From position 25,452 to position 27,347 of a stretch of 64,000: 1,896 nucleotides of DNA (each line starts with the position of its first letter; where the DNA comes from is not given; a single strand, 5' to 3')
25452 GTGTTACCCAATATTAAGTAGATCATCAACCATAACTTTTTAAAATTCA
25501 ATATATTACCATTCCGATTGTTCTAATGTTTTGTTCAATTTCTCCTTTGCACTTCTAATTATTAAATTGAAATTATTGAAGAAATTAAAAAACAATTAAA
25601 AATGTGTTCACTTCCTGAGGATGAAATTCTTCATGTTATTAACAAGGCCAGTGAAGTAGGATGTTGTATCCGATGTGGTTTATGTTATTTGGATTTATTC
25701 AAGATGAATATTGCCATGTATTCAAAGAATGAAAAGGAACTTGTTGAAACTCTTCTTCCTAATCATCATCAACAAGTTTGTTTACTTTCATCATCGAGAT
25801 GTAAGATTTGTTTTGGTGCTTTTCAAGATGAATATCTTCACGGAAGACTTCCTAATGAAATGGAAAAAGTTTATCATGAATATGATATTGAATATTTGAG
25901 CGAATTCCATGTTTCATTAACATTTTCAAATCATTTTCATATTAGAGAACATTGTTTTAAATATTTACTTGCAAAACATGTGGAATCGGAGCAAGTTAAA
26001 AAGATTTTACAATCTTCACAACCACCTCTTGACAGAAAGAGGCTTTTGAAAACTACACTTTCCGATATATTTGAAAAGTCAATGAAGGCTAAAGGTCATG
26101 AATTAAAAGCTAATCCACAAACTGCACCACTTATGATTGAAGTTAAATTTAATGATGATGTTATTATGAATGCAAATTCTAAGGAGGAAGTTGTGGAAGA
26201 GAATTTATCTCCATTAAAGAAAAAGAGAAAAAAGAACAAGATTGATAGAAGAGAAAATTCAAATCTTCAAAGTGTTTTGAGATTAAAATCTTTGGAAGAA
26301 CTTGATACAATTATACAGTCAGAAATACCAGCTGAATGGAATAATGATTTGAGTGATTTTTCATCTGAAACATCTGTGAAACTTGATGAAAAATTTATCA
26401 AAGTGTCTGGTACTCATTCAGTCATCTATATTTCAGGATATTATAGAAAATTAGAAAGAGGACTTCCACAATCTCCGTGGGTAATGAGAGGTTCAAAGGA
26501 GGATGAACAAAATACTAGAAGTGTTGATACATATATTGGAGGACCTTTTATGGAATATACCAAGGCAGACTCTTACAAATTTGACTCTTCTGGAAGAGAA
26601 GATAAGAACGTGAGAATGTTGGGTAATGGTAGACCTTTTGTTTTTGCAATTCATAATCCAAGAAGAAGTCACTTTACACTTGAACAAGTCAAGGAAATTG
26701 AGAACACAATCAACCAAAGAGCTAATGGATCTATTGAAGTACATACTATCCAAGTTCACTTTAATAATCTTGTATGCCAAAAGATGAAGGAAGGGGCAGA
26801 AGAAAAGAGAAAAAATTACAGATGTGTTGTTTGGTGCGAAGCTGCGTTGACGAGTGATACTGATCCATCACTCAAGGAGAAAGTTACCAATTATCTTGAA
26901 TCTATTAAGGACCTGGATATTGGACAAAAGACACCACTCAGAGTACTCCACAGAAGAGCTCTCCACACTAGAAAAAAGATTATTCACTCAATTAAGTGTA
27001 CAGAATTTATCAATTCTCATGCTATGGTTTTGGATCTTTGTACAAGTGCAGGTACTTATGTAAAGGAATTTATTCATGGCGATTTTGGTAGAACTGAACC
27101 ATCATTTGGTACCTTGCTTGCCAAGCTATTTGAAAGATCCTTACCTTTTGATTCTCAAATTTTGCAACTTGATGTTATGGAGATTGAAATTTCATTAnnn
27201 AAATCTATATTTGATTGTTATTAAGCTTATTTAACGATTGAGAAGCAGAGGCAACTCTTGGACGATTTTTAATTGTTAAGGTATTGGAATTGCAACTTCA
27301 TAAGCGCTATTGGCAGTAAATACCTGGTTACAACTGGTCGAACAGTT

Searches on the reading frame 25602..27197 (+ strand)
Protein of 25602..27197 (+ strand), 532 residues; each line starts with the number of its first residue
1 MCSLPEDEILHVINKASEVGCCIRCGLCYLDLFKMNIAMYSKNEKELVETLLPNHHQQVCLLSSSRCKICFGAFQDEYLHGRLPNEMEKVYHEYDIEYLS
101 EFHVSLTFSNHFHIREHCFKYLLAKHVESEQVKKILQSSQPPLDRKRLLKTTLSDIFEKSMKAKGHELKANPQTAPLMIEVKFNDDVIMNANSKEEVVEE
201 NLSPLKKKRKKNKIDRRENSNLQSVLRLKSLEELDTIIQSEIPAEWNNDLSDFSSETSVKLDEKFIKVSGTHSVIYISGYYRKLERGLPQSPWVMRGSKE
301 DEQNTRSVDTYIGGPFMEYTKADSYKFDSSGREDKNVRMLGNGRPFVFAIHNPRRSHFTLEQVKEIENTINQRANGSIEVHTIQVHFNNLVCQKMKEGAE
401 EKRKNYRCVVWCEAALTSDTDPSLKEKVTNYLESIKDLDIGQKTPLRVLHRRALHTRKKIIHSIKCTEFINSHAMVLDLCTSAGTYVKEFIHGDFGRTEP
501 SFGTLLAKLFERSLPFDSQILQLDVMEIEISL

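Call 50: search_protein_families(library=pfam, max_evalue=0.00001, proteins=[window:25602-27197:+])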
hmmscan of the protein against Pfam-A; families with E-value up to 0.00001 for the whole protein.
window:25602-27197:+ (532 aa): 1 family
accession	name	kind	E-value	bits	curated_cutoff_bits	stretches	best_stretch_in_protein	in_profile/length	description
PF21238.2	Pus10_C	-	2.4e-73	246.9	27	1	276-529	1-232/232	Pus10, C-terminal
